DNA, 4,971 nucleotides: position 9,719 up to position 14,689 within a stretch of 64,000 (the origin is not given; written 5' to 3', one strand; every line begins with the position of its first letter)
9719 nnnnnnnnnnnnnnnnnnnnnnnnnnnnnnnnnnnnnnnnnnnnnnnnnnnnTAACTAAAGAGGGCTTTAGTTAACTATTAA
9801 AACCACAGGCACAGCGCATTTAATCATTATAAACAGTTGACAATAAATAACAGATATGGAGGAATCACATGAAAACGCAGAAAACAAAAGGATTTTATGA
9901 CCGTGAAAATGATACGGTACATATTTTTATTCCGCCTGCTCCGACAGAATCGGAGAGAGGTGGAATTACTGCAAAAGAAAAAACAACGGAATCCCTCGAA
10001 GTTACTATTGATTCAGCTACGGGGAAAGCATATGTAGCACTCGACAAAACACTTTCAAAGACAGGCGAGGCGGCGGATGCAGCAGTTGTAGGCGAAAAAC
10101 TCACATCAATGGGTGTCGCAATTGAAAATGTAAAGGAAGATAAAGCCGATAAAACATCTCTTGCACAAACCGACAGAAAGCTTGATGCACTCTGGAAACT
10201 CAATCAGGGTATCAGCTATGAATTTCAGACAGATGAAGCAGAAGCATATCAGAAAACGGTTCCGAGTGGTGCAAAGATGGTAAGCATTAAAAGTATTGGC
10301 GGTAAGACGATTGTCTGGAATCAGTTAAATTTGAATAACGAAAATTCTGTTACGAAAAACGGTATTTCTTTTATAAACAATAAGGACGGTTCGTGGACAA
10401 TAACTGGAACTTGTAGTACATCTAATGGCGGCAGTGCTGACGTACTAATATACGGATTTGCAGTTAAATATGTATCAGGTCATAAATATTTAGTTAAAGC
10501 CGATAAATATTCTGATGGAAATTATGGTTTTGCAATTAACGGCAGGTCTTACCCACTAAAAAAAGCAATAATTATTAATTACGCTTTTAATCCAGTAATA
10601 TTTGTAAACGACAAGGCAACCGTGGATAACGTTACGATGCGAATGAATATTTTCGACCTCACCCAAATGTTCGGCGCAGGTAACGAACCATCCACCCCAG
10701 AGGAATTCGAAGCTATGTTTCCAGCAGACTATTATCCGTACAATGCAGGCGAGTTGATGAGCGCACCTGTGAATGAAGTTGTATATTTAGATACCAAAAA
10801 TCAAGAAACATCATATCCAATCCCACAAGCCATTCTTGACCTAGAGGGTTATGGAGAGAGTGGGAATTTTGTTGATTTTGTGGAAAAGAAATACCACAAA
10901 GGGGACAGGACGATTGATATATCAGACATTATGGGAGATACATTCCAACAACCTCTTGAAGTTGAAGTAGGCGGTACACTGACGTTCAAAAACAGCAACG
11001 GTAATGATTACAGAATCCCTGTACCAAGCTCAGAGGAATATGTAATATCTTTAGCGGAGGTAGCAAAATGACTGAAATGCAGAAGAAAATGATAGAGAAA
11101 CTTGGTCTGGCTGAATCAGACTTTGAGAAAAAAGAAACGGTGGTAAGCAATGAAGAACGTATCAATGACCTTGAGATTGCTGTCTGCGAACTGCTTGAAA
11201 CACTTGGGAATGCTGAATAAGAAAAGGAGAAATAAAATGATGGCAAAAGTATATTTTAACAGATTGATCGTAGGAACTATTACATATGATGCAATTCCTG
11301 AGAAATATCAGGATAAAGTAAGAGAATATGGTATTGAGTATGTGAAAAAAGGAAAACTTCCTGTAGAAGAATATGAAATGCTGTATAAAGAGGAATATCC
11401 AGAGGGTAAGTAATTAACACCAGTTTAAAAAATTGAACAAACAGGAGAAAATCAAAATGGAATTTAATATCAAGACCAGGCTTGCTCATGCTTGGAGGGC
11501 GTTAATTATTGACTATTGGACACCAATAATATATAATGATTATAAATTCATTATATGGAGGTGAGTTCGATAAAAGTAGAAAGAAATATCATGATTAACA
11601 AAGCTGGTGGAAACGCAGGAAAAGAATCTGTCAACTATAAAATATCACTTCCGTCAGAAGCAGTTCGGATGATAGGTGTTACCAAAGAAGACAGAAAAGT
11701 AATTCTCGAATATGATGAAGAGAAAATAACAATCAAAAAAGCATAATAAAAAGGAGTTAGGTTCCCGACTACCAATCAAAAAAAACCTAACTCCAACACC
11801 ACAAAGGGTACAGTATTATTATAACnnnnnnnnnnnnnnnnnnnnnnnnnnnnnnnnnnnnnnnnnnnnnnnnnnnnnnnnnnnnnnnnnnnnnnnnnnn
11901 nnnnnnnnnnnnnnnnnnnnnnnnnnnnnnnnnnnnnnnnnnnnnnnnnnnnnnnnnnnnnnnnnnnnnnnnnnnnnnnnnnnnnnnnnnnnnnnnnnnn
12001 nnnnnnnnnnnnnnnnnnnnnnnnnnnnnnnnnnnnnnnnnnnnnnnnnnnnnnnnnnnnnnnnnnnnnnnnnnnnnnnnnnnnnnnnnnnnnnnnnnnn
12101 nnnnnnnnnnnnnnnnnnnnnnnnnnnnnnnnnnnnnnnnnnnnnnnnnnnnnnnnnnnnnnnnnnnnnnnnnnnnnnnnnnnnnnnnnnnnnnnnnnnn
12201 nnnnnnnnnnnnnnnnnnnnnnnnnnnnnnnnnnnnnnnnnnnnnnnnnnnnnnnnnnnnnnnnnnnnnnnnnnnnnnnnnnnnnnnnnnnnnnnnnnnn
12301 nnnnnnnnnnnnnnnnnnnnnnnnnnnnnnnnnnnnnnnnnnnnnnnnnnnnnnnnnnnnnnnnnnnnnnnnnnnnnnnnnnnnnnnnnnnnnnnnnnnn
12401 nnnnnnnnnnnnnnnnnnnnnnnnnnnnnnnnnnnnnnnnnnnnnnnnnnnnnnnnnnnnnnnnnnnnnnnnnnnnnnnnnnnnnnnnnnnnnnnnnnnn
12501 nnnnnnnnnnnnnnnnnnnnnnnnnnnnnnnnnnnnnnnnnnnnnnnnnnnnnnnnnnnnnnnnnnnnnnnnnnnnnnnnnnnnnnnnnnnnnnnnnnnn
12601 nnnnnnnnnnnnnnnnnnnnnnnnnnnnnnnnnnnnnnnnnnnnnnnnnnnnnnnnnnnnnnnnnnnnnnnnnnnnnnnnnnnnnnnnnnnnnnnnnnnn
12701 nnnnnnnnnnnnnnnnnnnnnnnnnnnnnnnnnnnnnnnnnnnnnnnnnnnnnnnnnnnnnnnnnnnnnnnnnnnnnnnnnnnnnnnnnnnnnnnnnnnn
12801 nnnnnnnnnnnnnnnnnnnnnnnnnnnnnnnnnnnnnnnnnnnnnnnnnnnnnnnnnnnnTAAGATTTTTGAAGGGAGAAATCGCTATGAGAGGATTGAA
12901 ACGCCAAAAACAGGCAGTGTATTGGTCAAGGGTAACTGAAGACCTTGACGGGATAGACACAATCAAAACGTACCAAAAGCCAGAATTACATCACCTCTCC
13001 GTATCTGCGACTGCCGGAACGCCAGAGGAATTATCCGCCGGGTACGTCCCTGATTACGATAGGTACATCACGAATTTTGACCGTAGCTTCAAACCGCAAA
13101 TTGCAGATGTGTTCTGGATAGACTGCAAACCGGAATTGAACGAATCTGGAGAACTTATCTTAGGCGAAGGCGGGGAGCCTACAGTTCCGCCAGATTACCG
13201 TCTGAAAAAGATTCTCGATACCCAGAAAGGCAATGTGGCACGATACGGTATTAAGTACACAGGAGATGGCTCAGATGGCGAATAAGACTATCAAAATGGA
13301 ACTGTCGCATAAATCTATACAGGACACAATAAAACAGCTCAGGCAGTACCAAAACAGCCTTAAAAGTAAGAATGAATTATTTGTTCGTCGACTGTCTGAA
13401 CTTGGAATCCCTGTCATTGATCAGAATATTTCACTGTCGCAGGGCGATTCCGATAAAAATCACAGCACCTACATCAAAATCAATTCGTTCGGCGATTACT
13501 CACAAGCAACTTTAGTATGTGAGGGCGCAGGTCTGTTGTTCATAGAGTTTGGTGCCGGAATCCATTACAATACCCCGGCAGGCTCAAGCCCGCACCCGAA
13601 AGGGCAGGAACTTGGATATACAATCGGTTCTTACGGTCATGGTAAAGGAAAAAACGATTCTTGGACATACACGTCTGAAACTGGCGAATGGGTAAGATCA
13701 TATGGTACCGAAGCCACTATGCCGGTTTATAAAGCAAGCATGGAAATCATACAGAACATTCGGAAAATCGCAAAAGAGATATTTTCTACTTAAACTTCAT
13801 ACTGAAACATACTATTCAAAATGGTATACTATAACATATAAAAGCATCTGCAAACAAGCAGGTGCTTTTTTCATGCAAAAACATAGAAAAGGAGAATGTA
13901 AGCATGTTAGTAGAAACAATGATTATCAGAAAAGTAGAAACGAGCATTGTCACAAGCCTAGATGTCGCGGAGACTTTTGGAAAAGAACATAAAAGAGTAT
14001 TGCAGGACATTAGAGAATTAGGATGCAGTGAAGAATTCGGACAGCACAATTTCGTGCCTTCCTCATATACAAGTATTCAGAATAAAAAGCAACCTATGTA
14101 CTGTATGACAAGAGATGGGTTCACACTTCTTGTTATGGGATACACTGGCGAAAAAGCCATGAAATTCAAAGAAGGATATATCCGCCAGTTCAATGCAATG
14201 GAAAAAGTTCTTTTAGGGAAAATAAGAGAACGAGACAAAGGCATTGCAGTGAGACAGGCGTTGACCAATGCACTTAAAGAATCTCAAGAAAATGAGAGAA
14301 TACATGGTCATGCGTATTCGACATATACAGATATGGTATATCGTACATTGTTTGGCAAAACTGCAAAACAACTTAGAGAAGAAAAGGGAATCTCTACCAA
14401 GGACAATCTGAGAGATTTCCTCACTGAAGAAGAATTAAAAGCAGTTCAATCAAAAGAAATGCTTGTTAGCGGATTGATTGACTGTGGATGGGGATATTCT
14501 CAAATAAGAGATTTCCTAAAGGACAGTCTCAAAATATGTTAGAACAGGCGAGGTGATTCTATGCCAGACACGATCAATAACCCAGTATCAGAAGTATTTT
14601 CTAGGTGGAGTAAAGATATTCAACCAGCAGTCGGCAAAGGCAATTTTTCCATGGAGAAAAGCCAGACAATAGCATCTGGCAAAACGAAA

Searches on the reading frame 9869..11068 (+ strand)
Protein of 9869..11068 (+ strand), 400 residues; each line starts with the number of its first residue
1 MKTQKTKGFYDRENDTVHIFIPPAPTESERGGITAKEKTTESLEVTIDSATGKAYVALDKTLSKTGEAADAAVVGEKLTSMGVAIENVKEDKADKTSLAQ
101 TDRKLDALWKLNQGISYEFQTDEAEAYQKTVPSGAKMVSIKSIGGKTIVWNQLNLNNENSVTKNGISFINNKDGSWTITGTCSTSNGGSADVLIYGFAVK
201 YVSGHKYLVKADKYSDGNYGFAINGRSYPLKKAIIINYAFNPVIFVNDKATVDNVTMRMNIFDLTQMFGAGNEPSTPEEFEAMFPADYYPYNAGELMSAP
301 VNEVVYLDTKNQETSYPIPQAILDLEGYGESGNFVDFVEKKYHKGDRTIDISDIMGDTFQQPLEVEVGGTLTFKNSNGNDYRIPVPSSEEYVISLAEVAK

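Call 3: search_protein_families(library=pfam, proteins=[window:9869-11068:+], max_evalue=0.01)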
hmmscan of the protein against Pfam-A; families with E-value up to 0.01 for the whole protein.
window:9869-11068:+ (400 aa): 0 families

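Call 4: search_protein_families(library=phrogs, proteins=[window:9869-11068:+], max_evalue=0.01)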
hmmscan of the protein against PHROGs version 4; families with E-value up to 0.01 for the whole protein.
window:9869-11068:+ (400 aa): 0 families

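Call 69: search_protein_families(library=ncbifam, proteins=[window:9869-11068:+], max_evalue=0.001)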
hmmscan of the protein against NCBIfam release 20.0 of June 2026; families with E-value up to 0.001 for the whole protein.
window:9869-11068:+ (400 aa): 0 families
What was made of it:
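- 9869..11071 (+): Second, also variable, fibre-like gene with the same collar motif. No Pfam, PHROG or NCBIfam match (calls 3, 4, 69).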

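Call 80: search_dna_similar(query=window:9869-11068:+, collection=phages, mode=protein, max_rows=12)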
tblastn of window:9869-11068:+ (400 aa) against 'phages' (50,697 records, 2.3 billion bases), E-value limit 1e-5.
Records with a match: 1; places in all: 1; records where one place covers at least 80% of the query: 1.
Best place of each record, by identity: <60% 1.
By first word of the organism name: Bacteriophage 1.
By host as written in the record: - 1.
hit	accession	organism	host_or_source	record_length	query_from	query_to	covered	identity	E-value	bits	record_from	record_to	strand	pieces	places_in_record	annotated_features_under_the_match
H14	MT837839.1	Bacteriophage sp.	human fecal samples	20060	78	398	80%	30.7%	1e-10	129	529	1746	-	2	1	record has no annotation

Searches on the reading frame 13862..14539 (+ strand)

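Call 7: search_protein_families(library=phrogs, proteins=[window:13862-14539:+], max_evalue=0.001)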
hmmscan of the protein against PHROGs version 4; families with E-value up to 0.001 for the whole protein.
window:13862-14539:+ (226 aa): 15 families
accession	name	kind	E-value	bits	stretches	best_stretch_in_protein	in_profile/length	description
phrog_2657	-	transcription regulation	1.4e-67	228.5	1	16-221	10-221/243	transcriptional regulator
phrog_995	-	transcription regulation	2.7e-39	136.4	1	25-125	112-216/307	transcriptional regulator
phrog_518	-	transcription regulation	2.7e-39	136.3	1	15-145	9-136/268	Rha-like transcriptional regulator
phrog_821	-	transcription regulation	3.3e-32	113.2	1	26-117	159-251/324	transcriptional regulator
phrog_373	-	transcription regulation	4.2e-32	112.9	1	12-144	75-215/373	anti-repressor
phrog_18886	-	unknown function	2.2e-30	107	1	29-133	18-125/269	-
phrog_63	-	transcription regulation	1.8e-19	71.4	1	10-141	113-245/431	anti-repressor Ant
phrog_10324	-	transcription regulation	5.4e-19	69.9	1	27-115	3-99/205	anti-repressor Ant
phrog_15204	-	transcription regulation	2e-08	34.9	1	28-67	35-74/79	anti-repressor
phrog_8235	-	transcription regulation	5.2e-07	30.5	1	25-101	8-93/219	anti-repressor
phrog_8036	-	unknown function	1.1e-06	29.2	1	115-194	129-212/290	-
phrog_8244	-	unknown function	4.1e-06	27.2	1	27-132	155-260/383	-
phrog_1726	-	transcription regulation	4.4e-06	27.7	1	20-141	8-145/264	anti-repressor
phrog_17716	-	unknown function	1.4e-05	26.9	1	92-119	1-28/101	-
phrog_20738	-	transcription regulation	8.7e-05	24.3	1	84-117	3-36/103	anti-repressor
